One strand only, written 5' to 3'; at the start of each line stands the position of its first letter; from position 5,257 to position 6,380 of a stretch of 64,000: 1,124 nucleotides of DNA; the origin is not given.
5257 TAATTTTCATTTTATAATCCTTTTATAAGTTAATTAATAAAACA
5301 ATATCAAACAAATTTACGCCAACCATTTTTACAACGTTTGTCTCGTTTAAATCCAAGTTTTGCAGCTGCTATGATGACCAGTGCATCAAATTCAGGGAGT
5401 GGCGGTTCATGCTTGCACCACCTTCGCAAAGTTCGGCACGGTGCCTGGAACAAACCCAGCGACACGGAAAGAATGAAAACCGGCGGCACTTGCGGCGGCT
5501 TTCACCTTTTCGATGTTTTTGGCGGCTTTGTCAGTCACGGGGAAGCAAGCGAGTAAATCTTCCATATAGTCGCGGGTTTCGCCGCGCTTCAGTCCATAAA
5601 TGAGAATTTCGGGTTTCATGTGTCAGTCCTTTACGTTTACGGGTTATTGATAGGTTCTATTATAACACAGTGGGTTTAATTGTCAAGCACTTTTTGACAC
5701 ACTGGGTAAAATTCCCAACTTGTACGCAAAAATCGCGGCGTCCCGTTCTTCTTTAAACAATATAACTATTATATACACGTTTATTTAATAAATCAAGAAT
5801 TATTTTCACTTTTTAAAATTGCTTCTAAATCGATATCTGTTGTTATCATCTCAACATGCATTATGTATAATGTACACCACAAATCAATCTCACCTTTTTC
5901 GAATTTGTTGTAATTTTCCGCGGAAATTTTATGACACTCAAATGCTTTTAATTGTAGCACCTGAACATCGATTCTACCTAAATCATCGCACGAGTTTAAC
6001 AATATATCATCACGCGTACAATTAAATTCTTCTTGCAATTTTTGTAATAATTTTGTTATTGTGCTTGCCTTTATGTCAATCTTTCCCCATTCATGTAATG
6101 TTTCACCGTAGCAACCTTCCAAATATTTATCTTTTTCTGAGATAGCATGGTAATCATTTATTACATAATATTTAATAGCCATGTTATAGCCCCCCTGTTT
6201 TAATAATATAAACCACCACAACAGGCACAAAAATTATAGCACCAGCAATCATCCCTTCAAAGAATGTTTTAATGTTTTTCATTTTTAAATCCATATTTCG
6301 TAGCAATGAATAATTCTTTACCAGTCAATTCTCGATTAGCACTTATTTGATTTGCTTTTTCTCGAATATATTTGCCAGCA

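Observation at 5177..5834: GC-rich moron island with consensus promoter, inserted between 80-bp direct repeats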

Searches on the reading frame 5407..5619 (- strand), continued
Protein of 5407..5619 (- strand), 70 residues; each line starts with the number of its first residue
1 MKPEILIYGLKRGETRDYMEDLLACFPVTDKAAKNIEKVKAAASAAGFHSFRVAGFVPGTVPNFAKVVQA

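Call 75: find_encoding_contigs(protein=P0129, flank=8000, max_places=3)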
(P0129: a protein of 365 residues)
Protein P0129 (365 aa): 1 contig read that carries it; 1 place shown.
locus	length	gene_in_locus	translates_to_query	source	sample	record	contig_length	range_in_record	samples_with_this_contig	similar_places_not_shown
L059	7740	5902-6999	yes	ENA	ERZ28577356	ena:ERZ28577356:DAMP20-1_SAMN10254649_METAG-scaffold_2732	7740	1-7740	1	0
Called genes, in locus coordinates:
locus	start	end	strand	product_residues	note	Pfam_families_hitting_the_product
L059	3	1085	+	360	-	?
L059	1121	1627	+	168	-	PF01841:Transglut_core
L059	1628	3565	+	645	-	-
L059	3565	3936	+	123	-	-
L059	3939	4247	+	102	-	-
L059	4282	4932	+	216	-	-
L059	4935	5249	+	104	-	-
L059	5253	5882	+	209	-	-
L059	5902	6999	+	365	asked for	-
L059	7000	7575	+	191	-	PF19846:DUF6321 (weak)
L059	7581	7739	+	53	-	?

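Call 86: find_related_loci(query=window:5410-5619:-, collection=metagenome_contigs, flank=3000)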
Query window:5410-5619:- (70 aa) in metagenome_contigs; peptide patterns used: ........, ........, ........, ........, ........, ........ (x = any residue, [..] = any of these).
497 stretches matched a pattern; 40 encode a relative of the query (tblastn E <= 1e-3); 40 distinct loci.
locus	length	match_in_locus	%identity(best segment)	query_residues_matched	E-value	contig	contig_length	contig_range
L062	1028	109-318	93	1-70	4e-43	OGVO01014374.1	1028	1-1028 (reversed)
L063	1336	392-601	89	1-70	3e-40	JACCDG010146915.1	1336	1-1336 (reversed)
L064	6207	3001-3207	86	1-69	9e-39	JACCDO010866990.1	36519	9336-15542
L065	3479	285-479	92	4-68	3e-38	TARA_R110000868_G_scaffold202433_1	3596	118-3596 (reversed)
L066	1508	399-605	84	1-69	2e-38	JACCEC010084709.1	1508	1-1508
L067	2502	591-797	84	1-69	5e-38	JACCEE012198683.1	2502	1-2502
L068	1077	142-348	84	1-69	8e-39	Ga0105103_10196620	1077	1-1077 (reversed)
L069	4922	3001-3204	87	1-68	5e-37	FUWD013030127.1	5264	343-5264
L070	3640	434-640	84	1-69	3e-37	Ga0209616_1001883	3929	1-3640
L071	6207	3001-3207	83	1-69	2e-36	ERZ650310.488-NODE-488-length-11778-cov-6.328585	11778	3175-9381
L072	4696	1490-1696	84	1-69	3e-36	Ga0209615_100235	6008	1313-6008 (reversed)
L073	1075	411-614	82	1-68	6e-37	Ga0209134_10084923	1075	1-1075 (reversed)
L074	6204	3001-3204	82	1-68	7e-36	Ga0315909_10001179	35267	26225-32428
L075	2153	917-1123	80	1-69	2e-35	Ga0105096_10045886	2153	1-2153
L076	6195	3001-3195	80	4-69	2e-31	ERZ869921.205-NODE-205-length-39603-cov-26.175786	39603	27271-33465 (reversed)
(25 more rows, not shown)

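Call 95: find_encoding_contigs(protein=P0182, flank=8000, max_places=2)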
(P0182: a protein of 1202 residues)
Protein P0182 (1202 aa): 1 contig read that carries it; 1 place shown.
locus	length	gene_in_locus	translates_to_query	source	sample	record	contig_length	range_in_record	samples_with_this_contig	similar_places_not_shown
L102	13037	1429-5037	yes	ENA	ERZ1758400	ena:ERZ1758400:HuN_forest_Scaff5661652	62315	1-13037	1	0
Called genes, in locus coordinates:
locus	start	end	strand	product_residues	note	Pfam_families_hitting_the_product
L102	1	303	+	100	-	?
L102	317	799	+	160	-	-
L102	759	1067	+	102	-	-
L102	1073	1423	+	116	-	-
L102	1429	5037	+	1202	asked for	-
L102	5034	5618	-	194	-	-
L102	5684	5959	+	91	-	-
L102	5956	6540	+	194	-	PF00132:Hexapep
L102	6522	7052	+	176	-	-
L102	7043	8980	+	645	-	PF08241:Methyltransf_11 (weak), PF13489:Methyltransf_23 (faint), PF00535:Glycos_transf_2 (faint)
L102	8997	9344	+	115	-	-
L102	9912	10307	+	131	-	-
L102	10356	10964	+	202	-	-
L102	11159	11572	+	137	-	-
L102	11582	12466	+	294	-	-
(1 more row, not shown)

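Call 96: find_encoding_contigs(protein=P0268, flank=8000, max_places=2)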
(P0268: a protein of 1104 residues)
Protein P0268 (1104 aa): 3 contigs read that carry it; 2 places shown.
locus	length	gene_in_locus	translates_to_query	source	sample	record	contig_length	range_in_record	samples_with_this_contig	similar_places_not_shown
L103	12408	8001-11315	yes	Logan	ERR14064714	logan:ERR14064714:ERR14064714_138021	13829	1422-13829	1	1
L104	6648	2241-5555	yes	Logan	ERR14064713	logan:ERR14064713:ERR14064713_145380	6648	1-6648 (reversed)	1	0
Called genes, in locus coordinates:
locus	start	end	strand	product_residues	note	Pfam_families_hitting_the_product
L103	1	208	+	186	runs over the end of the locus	-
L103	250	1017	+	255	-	-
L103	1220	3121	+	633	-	PF01028:Topoisom_I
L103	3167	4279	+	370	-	-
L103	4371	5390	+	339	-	PF01028:Topoisom_I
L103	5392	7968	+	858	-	-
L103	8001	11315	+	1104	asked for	-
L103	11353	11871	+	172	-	-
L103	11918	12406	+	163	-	?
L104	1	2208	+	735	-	?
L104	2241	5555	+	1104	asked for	-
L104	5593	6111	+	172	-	-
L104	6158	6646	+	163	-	?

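Call 98: search_protein_families(library=pfam, proteins=[L057:6963-7442:+, L057:7482-7895:+, L057:10787-18772:+], max_evalue=0.001)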
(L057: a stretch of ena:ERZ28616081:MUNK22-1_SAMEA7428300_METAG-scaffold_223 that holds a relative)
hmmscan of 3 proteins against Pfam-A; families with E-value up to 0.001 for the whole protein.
L057:6963-7442:+ (159 aa): 1 family
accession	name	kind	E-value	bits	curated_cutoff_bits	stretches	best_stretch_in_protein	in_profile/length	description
PF18788.6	DarA_N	-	7.7e-18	64.9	27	1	7-105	2-121/122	Defence against restriction A N-terminal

L057:7482-7895:+ (137 aa): 0 families

L057:10787-18772:+ (2662 aa): 5 families
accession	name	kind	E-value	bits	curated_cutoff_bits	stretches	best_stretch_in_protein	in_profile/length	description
PF02384.22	N6_Mtase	-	1.7e-11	44.5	20.4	1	176-381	21-241/311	N-6 DNA Methylase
PF14528.11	LAGLIDADG_3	-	2.8e-08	34.3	22.5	1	1158-1210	1-55/82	LAGLIDADG-like domain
PF07669.17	Eco57I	-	6.6e-07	30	25.3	1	254-333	63-146/171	Eco57I restriction-modification methylase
PF00176.29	SNF2-rel_dom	-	2.7e-06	27.1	24.9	0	1296-1481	31-150/290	SNF2-related domain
PF00271.37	Helicase_C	-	0.00017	22.2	23.5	1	1833-1909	40-110/110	Helicase conserved C-terminal domain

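Call 104: search_protein_families(library=pfam, alignment_id=A4, max_evalue=0.01)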
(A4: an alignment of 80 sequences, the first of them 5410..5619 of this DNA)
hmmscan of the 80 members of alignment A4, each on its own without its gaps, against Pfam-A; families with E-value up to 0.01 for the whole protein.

A. member 1, window:5410-5619:- (70 aa): 0 families

B. families by the number of members that match (of 80 scanned): 1 family
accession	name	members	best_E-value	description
PF05847.17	Baculo_LEF-3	1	0.0098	Nucleopolyhedrovirus late expression factor 3 (LEF-3)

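Call 105: search_protein_families(library=phrogs, alignment_id=A4, max_evalue=0.01)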
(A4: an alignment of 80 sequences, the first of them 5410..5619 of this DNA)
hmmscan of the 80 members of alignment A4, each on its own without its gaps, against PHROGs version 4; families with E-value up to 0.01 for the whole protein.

A. member 1, window:5410-5619:- (70 aa): 0 families

B. families by the number of members that match (of 80 scanned): 1 family
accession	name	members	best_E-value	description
phrog_13437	-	1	0.0016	-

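Call 108: find_related_loci(query=window:5410-5619:-, collection=genome_contigs, flank=5000)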
Query window:5410-5619:- (70 aa) in genome_contigs; peptide patterns used: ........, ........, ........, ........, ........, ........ (x = any residue, [..] = any of these).
299 stretches matched a pattern; 1 encode a relative of the query (tblastn E <= 1e-3); 1 distinct loci.
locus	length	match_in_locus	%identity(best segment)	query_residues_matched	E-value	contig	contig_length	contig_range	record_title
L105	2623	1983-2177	61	1-69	4e-20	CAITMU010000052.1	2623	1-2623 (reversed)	MAG: uncultured beta proteobacterium isolate Kiruna2_bin-3108 genome assembly, contig: bin-3108:052/161, whole genome sh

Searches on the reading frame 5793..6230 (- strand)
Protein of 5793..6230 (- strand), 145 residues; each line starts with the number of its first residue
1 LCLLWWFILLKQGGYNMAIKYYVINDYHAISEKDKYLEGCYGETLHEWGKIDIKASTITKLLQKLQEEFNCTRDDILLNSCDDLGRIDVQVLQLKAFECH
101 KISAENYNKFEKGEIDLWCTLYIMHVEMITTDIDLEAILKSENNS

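Call 11: search_protein_families(library=pfam, proteins=[window:5793-6230:-], max_evalue=0.01)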
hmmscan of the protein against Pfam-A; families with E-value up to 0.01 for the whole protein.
window:5793-6230:- (145 aa): 0 families

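Call 21: find_related_loci(query=window:5793-6230:-, collection=viral_contigs, flank=5000)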
Query window:5793-6230:- (145 aa) in viral_contigs; peptide patterns used: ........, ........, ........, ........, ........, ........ (x = any residue, [..] = any of these).
4 stretches matched a pattern, but none encodes a relative of the query by tblastn (E <= 1e-3).

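Call 23: find_encoding_contigs(protein=window:5793-6182:-, flank=10000, max_places=6)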
Protein window:5793-6182:- (129 aa): no gene with exactly this product is on record in the collection.

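Call 24: find_homologous_proteins(query=window:5793-6182:-, max_evalue=0.01)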
Query window:5793-6182:- (129 aa): 3 proteins with E <= 0.01 among 6 candidates.
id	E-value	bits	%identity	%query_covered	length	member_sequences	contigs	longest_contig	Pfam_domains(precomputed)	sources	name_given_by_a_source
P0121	4.4e-70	251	88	100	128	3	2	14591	-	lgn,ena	-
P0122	2.1e-67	243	88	100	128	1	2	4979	-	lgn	-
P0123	3.7e-62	226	80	100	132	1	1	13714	-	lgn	-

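Call 25: find_encoding_contigs(protein=P0121, flank=8000, max_places=6)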
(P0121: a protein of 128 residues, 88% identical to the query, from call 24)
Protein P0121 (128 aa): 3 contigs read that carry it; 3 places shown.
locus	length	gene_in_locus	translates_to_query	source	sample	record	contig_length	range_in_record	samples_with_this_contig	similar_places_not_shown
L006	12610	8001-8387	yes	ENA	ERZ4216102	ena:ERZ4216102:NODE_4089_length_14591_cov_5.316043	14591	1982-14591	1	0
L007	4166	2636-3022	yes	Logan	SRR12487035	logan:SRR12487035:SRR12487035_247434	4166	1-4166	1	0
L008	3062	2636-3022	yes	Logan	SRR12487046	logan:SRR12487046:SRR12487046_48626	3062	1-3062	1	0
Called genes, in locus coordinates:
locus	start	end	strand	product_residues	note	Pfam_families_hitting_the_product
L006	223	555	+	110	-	-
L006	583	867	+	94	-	-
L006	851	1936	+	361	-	PF14284:PcfJ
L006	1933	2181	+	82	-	-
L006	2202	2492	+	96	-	-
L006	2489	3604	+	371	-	PF09511:RNA_lig_T4_1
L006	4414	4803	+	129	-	-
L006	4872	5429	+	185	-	-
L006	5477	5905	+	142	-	-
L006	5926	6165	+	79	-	-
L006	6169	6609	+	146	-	-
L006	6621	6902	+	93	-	-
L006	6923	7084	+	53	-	-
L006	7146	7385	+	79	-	-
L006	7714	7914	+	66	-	-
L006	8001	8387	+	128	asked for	-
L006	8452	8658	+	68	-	-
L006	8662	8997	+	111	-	-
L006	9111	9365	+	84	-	-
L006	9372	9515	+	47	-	-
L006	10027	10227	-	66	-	-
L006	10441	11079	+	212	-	PF00239:Resolvase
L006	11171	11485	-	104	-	-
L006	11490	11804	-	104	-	-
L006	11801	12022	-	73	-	-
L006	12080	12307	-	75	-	-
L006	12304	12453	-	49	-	-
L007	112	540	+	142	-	-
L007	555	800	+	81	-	-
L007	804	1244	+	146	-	-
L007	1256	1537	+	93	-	-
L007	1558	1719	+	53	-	-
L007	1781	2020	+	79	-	-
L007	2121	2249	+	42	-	-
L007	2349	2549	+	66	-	-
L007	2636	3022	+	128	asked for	-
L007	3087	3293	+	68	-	-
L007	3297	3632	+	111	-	-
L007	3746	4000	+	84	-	-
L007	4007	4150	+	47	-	-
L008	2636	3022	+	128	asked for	-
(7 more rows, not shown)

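Call 26: find_encoding_contigs(protein=P0122, flank=8000, max_places=6)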
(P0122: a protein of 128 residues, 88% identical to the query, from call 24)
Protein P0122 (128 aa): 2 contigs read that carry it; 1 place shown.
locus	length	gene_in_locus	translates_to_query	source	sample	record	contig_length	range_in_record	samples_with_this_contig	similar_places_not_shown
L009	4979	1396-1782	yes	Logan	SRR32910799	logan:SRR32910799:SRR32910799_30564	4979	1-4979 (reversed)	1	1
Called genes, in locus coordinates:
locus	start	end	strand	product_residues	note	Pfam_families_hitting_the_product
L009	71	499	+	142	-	-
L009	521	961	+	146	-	-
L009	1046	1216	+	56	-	-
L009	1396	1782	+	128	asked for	-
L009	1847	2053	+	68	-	-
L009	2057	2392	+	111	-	-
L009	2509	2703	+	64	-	-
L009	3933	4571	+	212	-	PF00239:Resolvase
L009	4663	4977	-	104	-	?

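Call 27: find_encoding_contigs(protein=P0123, flank=8000, max_places=6)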
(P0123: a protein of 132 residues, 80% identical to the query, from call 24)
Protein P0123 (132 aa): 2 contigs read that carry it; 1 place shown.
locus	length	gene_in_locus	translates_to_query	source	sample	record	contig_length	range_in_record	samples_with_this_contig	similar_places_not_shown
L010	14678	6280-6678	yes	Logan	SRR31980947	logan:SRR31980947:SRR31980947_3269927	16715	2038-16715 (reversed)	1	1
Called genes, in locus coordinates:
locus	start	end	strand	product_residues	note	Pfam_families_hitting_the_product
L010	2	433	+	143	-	?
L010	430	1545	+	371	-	PF09511:RNA_lig_T4_1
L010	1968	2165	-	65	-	-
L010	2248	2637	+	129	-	-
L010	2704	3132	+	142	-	-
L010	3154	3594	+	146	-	-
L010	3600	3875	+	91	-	-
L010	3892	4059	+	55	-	-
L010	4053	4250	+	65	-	-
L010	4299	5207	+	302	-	-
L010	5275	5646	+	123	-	-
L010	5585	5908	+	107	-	-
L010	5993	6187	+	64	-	-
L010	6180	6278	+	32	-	-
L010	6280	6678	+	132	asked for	-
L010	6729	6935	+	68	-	-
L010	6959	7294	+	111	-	-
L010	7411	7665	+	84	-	-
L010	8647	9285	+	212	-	PF00239:Resolvase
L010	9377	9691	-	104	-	-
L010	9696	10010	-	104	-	-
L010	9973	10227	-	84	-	-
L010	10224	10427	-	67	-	-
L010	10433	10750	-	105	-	-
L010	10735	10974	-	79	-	-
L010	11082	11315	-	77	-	-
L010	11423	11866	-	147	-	PF01661:Macro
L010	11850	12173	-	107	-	PF19698:DUF6197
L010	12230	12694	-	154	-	PF21805:Imm5_like (weak)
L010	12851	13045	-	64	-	-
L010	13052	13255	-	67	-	-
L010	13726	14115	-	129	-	-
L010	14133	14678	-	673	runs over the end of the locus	PF26675:DUF8224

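Call 30: search_protein_families(library=phrogs, proteins=[window:5793-6182:-], max_evalue=0.1)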
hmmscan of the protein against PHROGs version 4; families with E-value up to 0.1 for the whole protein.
window:5793-6182:- (129 aa): 1 family
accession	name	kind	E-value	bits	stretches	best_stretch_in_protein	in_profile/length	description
phrog_12633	-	unknown function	0.052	14.9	0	5-19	51-65/79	-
